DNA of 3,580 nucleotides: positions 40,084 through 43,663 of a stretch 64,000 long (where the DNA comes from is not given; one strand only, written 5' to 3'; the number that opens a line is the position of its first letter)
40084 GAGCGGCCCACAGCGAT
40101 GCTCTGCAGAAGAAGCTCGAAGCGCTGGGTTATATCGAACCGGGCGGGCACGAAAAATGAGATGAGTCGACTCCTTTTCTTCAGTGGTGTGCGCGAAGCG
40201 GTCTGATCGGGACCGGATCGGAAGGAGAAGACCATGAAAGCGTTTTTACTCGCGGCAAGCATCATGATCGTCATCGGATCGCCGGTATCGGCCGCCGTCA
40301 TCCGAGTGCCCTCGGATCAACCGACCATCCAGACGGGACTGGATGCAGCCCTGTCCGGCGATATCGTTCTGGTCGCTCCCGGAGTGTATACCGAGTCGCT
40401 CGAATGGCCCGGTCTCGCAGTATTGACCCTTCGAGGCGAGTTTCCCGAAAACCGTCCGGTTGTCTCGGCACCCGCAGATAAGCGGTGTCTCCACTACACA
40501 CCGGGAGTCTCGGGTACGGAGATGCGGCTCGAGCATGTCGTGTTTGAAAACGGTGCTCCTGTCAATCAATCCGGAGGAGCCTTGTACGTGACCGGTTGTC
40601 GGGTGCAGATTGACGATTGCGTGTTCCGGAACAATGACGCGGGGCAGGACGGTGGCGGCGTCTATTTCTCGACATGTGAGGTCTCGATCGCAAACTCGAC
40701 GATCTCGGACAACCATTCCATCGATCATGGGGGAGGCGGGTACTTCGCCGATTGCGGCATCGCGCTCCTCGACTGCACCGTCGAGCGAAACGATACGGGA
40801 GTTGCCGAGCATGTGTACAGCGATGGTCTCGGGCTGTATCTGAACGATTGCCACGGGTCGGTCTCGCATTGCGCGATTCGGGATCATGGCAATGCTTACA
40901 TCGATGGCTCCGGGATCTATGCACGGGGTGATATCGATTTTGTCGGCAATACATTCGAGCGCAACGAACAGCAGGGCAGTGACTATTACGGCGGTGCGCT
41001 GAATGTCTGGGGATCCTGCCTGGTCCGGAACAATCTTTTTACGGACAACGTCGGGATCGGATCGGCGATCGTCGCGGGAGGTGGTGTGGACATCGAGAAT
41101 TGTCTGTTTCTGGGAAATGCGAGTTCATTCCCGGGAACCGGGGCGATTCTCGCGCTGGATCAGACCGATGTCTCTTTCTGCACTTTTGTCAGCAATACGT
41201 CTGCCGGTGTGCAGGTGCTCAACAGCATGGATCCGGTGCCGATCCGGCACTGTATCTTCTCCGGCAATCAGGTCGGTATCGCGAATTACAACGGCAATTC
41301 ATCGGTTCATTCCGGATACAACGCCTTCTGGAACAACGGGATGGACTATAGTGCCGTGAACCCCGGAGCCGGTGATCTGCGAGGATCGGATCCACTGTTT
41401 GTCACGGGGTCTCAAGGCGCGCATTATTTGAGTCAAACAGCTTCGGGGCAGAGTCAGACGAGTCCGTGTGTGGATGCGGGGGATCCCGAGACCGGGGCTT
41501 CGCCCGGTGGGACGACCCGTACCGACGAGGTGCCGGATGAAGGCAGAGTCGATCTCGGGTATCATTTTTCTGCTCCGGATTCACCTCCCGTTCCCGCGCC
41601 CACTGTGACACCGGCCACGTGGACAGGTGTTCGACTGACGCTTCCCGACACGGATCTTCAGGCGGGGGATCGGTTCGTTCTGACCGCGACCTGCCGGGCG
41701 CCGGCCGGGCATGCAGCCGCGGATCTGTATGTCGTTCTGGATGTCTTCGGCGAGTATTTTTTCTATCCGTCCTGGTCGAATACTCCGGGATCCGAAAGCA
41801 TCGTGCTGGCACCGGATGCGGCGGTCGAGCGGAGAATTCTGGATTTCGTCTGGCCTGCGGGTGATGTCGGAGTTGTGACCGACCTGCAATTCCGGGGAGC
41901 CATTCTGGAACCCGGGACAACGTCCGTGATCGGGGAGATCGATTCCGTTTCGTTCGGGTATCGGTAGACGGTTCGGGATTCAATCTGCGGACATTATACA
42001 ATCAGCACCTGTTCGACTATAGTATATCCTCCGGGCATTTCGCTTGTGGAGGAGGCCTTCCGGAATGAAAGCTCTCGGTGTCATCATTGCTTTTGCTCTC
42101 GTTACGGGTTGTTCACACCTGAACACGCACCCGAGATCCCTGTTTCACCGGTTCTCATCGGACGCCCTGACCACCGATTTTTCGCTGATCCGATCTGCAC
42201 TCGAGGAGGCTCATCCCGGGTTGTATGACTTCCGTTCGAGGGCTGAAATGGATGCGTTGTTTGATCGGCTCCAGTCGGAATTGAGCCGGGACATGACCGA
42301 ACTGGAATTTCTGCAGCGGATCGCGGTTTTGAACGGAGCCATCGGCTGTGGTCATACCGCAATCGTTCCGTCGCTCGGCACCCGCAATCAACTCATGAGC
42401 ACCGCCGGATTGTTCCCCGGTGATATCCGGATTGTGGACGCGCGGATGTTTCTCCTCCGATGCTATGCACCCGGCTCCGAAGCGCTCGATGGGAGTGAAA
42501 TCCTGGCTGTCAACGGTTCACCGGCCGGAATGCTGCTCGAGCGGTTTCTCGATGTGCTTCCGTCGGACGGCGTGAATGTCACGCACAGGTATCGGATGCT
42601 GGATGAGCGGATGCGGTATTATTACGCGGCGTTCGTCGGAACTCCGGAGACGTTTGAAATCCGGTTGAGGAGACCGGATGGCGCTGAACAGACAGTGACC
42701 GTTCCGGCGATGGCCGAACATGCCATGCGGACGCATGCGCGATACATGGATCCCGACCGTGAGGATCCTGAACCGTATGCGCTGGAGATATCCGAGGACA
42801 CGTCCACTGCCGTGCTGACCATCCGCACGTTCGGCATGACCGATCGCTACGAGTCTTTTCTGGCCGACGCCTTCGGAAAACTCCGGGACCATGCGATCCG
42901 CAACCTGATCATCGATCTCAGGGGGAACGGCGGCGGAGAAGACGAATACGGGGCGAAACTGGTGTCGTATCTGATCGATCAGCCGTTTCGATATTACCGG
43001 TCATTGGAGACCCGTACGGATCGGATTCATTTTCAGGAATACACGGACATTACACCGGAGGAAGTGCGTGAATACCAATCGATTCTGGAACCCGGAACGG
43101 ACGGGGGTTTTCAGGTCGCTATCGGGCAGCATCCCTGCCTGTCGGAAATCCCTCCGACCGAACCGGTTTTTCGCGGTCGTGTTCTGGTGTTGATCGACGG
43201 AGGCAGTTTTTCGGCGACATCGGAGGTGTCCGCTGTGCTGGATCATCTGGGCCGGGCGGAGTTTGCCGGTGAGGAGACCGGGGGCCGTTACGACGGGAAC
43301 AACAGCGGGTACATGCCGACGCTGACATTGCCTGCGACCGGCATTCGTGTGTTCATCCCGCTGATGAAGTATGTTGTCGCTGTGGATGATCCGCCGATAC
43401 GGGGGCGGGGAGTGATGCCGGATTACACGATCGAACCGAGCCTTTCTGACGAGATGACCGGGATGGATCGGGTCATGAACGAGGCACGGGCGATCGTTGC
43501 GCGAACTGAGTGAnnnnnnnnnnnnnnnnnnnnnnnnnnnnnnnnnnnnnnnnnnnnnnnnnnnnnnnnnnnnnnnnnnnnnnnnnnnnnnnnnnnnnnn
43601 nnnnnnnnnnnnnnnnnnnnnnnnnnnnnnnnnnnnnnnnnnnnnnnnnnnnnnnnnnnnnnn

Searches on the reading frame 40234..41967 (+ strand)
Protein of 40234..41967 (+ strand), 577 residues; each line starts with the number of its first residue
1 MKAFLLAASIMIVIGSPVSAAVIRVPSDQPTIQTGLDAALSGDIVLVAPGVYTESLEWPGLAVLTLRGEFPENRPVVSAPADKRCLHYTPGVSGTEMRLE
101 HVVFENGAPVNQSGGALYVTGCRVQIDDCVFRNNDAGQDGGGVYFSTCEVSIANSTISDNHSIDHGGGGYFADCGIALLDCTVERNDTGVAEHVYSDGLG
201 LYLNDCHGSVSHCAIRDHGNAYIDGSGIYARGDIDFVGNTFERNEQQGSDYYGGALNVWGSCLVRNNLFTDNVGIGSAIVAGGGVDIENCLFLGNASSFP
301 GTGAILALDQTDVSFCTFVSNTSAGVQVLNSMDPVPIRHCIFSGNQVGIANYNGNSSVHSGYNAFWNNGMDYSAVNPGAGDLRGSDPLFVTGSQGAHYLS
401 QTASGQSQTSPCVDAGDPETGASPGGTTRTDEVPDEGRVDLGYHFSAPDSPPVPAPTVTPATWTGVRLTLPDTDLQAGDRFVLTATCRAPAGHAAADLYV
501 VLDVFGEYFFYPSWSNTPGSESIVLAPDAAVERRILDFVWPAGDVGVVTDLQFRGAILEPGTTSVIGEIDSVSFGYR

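Call 6: search_protein_families(library=pfam, proteins=[window:40234-41967:+], max_evalue=0.01)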
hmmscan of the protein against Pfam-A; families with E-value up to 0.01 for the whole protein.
window:40234-41967:+ (577 aa): 2 families
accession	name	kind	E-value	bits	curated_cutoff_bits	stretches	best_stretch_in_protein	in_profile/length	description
PF13229.12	Beta_helix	-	1.3e-18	67.6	25.9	2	117-292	3-158/158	Right handed beta helix region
PF05048.19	NosD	-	1.6e-06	28.2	23.6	2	200-370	18-174/212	Periplasmic copper-binding protein (NosD)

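Call 68: search_protein_families(library=ncbifam, proteins=[window:40234-41964:+], max_evalue=0.001)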
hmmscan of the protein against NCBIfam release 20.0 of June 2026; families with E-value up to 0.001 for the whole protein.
window:40234-41964:+ (577 aa): 1 family
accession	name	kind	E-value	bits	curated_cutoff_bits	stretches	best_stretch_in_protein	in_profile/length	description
TIGR04247.1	NosD_copper_fam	subfamily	8.9e-06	24.5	300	0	251-373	219-290/377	nitrous oxide reductase family maturation protein NosD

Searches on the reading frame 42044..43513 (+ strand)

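Call 19: search_protein_families(library=pfam, proteins=[window:42044-43513:+], max_evalue=0.001)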
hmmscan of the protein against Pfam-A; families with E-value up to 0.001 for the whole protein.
window:42044-43513:+ (489 aa): 1 family
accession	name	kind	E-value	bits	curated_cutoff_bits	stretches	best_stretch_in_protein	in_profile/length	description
PF03572.23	Peptidase_S41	-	2.1e-18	66.9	24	1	255-462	2-164/165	Peptidase family S41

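Call 55: search_protein_families(library=ncbifam, proteins=[window:42044-43513:+], max_evalue=0.001)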
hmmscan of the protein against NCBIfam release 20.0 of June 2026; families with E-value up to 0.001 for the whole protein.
window:42044-43513:+ (489 aa): 4 families
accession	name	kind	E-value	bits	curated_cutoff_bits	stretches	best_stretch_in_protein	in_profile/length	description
TIGR00225.1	prc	subfamily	7.4e-08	31.8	218.6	0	251-312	149-208/335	C-terminal processing peptidase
NF033424.1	chlamy_CPAF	equivalog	2.4e-07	29.8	250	0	376-485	455-560/564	protease-like activity factor CPAF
NF058627.1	S41_Gfo1087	equivalog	2.9e-06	26.5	455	1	265-312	232-279/489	GFO_1087 family putative carboxy terminal peptidase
NF045591.1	Cterm_S41_CtpZ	exception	6.4e-05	21.9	525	0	373-484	291-396/403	carboxyl-terminal processing protease CtpZ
